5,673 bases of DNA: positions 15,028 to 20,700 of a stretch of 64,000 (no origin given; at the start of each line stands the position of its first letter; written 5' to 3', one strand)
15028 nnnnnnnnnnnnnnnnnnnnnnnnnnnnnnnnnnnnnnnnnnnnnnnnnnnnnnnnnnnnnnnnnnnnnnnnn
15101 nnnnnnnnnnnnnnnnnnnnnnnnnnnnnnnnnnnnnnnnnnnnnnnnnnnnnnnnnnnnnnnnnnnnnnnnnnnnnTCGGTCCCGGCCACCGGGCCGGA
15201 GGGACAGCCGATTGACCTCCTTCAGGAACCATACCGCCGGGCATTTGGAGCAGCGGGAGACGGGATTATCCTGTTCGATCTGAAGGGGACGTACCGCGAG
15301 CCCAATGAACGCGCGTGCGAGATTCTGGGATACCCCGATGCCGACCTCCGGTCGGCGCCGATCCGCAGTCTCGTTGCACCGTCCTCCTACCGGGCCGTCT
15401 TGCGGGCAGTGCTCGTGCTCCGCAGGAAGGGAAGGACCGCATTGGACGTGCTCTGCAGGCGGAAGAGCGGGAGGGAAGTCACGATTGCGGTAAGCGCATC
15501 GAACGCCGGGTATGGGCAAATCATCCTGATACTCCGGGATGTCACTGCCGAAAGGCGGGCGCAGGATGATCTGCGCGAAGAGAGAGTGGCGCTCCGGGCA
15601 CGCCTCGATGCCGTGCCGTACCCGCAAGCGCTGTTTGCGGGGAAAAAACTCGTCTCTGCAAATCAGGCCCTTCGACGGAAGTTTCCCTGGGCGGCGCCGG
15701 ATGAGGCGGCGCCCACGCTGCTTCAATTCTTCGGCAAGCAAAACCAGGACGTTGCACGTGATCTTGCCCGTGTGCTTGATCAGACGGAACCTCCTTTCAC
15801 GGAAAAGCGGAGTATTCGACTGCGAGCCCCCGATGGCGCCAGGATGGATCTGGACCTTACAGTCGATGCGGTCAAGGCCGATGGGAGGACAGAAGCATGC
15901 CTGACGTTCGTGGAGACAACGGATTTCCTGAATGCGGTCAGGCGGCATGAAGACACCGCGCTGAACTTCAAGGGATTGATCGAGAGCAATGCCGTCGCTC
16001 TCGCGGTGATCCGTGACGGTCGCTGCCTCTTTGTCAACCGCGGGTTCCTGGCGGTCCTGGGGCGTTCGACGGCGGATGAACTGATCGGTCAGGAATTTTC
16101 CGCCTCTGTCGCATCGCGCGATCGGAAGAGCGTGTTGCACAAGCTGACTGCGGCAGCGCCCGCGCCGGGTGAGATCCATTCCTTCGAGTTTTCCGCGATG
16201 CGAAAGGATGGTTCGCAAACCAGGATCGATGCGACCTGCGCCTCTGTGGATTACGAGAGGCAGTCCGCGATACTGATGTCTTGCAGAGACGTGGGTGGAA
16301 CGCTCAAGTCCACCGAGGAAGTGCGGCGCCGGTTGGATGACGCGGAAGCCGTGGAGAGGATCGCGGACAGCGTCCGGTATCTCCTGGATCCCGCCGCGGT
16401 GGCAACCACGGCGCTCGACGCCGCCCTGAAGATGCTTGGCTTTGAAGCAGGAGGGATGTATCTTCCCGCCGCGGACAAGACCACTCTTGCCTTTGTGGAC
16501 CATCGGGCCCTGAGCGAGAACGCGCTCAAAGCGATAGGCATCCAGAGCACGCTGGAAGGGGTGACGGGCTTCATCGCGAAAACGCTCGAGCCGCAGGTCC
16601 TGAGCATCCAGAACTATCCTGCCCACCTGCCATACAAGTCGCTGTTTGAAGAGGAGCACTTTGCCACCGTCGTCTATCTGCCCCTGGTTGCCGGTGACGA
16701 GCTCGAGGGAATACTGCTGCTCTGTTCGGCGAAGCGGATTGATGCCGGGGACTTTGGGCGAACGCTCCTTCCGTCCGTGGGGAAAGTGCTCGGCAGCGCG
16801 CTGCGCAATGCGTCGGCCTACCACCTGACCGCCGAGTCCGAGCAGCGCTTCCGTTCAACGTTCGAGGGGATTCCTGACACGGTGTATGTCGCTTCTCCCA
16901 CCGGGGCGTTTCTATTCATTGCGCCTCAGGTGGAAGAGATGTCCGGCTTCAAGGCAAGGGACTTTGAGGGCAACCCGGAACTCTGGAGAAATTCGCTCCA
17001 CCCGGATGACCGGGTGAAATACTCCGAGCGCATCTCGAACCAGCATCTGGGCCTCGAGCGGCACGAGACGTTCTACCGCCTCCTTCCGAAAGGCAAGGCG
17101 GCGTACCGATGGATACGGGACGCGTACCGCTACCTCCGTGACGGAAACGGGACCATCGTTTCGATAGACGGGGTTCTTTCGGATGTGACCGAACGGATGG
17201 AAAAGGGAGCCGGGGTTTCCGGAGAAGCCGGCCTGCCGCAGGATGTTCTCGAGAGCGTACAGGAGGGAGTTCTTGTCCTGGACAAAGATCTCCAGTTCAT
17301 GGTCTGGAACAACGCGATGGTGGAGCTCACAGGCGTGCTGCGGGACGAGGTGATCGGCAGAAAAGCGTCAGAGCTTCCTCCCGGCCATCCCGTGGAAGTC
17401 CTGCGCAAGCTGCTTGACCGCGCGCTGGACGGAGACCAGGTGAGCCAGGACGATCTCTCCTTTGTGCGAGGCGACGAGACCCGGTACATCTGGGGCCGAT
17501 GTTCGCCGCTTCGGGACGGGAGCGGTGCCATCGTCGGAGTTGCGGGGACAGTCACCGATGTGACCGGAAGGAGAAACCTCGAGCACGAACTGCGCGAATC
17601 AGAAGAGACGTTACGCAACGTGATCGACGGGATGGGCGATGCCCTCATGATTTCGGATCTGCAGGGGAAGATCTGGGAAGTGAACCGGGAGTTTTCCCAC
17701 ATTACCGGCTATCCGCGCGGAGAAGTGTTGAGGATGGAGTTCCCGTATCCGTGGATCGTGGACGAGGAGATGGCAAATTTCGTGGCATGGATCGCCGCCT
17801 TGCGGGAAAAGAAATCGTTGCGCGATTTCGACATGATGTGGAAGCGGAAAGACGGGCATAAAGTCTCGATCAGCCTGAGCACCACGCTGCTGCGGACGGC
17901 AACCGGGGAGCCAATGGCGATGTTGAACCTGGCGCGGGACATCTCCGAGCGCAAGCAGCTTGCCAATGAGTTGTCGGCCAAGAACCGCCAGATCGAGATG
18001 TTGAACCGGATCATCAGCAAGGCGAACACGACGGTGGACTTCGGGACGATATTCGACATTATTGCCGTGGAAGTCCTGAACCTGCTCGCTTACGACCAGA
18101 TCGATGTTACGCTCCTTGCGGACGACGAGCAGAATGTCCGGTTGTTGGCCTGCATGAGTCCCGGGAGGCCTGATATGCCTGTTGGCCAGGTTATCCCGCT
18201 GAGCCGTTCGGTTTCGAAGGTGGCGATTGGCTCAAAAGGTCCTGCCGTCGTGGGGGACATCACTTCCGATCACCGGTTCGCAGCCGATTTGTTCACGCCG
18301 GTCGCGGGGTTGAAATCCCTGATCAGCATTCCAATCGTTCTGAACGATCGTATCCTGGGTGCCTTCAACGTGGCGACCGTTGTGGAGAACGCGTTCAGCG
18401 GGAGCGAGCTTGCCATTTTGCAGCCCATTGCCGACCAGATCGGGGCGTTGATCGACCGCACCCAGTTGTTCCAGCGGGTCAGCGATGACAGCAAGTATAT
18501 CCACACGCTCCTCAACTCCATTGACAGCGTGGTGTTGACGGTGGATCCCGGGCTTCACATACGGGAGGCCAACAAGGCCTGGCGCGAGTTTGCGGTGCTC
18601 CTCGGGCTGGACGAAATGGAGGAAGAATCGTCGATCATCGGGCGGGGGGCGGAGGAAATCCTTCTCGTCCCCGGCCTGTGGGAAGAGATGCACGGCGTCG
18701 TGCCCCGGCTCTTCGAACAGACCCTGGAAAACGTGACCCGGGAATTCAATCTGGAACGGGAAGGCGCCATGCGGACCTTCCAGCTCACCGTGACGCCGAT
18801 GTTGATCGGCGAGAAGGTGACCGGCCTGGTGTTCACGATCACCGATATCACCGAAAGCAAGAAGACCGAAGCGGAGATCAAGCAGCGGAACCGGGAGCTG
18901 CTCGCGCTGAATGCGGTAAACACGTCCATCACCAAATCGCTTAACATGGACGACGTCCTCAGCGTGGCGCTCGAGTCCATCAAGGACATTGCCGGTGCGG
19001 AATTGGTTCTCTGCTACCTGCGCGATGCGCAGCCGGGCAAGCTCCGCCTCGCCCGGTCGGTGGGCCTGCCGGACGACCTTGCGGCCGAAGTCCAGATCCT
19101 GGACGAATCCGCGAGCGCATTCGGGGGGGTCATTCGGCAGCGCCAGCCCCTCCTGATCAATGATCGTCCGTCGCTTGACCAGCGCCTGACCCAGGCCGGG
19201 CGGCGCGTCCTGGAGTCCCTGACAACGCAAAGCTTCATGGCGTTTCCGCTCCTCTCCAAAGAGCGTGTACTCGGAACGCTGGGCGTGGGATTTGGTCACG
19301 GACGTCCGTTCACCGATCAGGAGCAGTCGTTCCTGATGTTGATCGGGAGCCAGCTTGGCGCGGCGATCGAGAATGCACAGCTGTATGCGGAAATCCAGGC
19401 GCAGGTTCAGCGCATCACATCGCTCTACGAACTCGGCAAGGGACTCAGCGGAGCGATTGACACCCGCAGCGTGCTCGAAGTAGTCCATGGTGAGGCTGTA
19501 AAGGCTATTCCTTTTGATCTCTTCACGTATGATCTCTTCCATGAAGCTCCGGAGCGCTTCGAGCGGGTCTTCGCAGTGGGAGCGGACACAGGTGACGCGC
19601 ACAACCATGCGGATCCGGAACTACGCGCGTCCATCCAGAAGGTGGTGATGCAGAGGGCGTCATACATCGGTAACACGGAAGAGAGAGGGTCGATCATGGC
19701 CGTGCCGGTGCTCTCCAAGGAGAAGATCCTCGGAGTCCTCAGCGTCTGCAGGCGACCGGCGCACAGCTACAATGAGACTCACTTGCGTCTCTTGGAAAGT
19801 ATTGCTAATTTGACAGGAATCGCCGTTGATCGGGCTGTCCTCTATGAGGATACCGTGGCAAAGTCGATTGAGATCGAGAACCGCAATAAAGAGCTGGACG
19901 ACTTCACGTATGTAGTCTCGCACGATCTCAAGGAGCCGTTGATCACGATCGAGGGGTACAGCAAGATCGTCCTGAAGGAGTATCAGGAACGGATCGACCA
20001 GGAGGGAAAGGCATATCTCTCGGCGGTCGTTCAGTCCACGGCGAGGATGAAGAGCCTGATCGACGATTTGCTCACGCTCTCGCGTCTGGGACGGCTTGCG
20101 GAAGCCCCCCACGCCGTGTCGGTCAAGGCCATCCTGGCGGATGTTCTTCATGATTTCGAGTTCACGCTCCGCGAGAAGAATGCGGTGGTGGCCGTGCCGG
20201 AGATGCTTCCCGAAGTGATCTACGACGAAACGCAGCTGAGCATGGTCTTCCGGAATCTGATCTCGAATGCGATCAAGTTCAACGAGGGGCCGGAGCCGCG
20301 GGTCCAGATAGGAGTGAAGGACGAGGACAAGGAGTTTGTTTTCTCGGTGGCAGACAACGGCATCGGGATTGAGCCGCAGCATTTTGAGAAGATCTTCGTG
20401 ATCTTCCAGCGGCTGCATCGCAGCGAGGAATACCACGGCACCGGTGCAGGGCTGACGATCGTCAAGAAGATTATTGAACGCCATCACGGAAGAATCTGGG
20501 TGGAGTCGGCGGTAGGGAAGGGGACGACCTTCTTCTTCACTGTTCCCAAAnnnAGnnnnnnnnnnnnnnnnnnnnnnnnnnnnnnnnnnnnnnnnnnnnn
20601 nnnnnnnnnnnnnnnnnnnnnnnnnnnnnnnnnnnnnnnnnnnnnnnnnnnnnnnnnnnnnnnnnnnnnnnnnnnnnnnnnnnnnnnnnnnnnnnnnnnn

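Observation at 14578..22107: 1991-aa multi-PAS/GAF histidine kinase with unknown N-terminal domain, a response regulator carrying a His-to-Gln pseudo-DHp domain, and a CN-hydrolase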

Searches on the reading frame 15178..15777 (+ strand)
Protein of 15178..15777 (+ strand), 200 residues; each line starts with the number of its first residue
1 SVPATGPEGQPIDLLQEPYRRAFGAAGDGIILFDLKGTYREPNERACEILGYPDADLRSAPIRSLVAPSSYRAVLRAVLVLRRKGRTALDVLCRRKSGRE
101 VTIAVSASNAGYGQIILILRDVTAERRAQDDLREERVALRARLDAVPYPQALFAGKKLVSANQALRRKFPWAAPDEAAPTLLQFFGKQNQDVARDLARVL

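Call 69: search_protein_families(library=pfam, proteins=[window:15178-15777:+], max_evalue=0.01)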
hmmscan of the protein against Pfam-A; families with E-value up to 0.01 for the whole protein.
seq(200 aa): 5 families
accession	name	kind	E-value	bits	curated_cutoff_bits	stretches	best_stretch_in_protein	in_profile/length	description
PF13188.13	PAS_8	-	1.2e-07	31.8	21.8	1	19-67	3-48/65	PAS domain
PF08448.16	PAS_4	-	8.9e-07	29.6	23.1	1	25-127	3-110/110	PAS fold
PF00989.32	PAS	-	2.5e-06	27.9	22.6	1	19-122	3-113/113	PAS fold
PF13426.13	PAS_9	-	4.3e-06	27.4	27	1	30-124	4-103/103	PAS domain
PF08447.18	PAS_3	-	0.00079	20.1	25.6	1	43-108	5-73/89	PAS fold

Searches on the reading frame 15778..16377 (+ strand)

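Call 69: search_protein_families(library=pfam, proteins=[window:15778-16377:+], max_evalue=0.01)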
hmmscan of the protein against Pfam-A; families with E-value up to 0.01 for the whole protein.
seq(200 aa): 5 families
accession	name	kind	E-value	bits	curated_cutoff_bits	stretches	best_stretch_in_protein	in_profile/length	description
PF13426.13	PAS_9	-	1.7e-08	35.1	27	1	73-172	4-101/103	PAS domain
PF00989.32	PAS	-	7.6e-08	32.8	22.6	1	64-172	3-113/113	PAS fold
PF08447.18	PAS_3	-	7.1e-06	26.6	25.6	1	84-161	2-79/89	PAS fold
PF13188.13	PAS_8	-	6.1e-05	23.2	21.8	1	64-108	3-47/65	PAS domain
PF08448.16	PAS_4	-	0.0002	22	23.1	1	71-172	5-105/110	PAS fold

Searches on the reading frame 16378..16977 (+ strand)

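Call 69: search_protein_families(library=pfam, proteins=[window:16378-16977:+], max_evalue=0.01)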
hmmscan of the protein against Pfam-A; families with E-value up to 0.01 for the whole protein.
seq(200 aa): 4 families
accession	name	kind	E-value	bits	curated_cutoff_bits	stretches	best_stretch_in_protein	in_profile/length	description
PF13185.12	GAF_2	-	3.2e-06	27.8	28.6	1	4-122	3-115/136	GAF domain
PF01590.32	GAF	-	4.8e-06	27.6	22.4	1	4-120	1-112/133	GAF domain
PF13492.12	GAF_3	-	0.00037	21.3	27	1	5-144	2-129/129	GAF domain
PF13188.13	PAS_8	-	0.00095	19.4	21.8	0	156-193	1-40/65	PAS domain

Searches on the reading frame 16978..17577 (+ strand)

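Call 69: search_protein_families(library=pfam, proteins=[window:16978-17577:+], max_evalue=0.01)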
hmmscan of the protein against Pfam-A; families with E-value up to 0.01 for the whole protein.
seq(200 aa): 7 families
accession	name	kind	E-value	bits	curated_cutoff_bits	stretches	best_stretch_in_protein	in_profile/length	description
PF08448.16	PAS_4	-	1.8e-20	73.7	23.1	1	91-199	1-109/110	PAS fold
PF00989.32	PAS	-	6.1e-20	71.8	22.6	1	88-195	4-113/113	PAS fold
PF08447.18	PAS_3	-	1e-13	51.8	25.6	2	2-66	25-88/89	PAS fold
PF13426.13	PAS_9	-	1.9e-12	47.8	27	1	96-196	2-102/103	PAS domain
PF13596.12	PAS_10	-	9.3e-08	33.1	22.1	1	90-196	4-106/106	PAS domain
PF12860.13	PAS_7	-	4.6e-05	24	27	1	91-127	1-38/115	PAS fold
PF13188.13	PAS_8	-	5.8e-05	23.3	21.8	1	88-140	4-56/65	PAS domain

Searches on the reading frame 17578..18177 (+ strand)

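Call 69: search_protein_families(library=pfam, proteins=[window:17578-18177:+], max_evalue=0.01)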
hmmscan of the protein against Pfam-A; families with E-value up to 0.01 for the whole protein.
seq(200 aa): 5 families
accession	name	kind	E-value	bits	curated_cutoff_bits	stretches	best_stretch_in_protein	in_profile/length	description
PF00989.32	PAS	-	9.2e-09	35.8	22.6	1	12-121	3-112/113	PAS fold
PF13426.13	PAS_9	-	2.5e-07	31.4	27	1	21-124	2-103/103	PAS domain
PF13188.13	PAS_8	-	5.4e-07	29.7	21.8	1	11-62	2-48/65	PAS domain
PF08448.16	PAS_4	-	1.7e-05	25.5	23.1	1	17-127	2-110/110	PAS fold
PF08447.18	PAS_3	-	0.00016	22.3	25.6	1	33-116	2-86/89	PAS fold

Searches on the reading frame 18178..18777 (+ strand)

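Call 69: search_protein_families(library=pfam, proteins=[window:18178-18777:+], max_evalue=0.01)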
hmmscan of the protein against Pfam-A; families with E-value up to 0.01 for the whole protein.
seq(200 aa): 3 families
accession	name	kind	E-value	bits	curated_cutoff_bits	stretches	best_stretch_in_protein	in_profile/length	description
PF13185.12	GAF_2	-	1.9e-09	38.3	28.6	1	11-93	55-136/136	GAF domain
PF01590.32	GAF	-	1.2e-07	32.8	22.4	1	17-90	59-131/133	GAF domain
PF13188.13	PAS_8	-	0.00098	19.4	21.8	1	107-138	2-33/65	PAS domain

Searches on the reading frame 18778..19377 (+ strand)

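Call 69: search_protein_families(library=pfam, proteins=[window:18778-19377:+], max_evalue=0.01)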
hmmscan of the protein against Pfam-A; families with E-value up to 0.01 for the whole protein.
seq(200 aa): 3 families
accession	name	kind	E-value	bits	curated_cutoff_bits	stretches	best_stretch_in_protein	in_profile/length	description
PF13185.12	GAF_2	-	7.8e-20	71.9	28.6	1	55-198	2-136/136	GAF domain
PF01590.32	GAF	-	1.3e-14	55.3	22.4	1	57-197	2-133/133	GAF domain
PF13492.12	GAF_3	-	7.1e-11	43.1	27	1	56-199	1-129/129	GAF domain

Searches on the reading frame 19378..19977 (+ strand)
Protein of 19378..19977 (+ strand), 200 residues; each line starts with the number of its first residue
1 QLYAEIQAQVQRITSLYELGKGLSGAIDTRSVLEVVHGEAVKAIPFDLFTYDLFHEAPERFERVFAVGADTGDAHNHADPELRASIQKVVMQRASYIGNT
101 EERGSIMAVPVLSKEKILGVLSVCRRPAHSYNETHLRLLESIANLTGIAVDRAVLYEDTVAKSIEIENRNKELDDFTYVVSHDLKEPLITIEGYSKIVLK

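Call 69: search_protein_families(library=pfam, proteins=[window:19378-19977:+], max_evalue=0.01)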
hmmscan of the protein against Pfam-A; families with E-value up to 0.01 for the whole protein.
seq(200 aa): 4 families
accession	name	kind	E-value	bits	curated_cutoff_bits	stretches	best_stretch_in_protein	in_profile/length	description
PF13185.12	GAF_2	-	7.5e-10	39.6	28.6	1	88-151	59-136/136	GAF domain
PF13492.12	GAF_3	-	2.8e-08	34.7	27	1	42-152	15-129/129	GAF domain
PF01590.32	GAF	-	1.6e-07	32.3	22.4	1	84-150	76-133/133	GAF domain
PF00512.31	HisKA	-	0.0016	18.9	26.9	0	173-197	2-26/66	His Kinase A (phospho-acceptor) domain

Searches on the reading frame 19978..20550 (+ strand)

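Call 69: search_protein_families(library=pfam, proteins=[window:19978-20550:+], max_evalue=0.01)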
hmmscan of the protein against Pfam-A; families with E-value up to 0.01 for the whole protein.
seq(191 aa): 5 families
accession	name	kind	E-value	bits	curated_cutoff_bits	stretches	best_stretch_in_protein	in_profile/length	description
PF02518.31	HATPase_c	-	5e-29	101.4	26.4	1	83-190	2-108/111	Histidine kinase-, DNA gyrase B-, and HSP90-like ATPase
PF00512.31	HisKA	-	0.00027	21.3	26.9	1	8-38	34-64/66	His Kinase A (phospho-acceptor) domain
PF14501.12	HATPase_c_5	-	0.00028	21.2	22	1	86-177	5-90/102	GHKL domain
PF13589.12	HATPase_c_3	-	0.0018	18.8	25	1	108-152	21-62/137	Histidine kinase-, DNA gyrase B-, and HSP90-like ATPase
PF13581.12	HATPase_c_2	-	0.0037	17.7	27.4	1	90-169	35-112/127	Histidine kinase-like ATPase domain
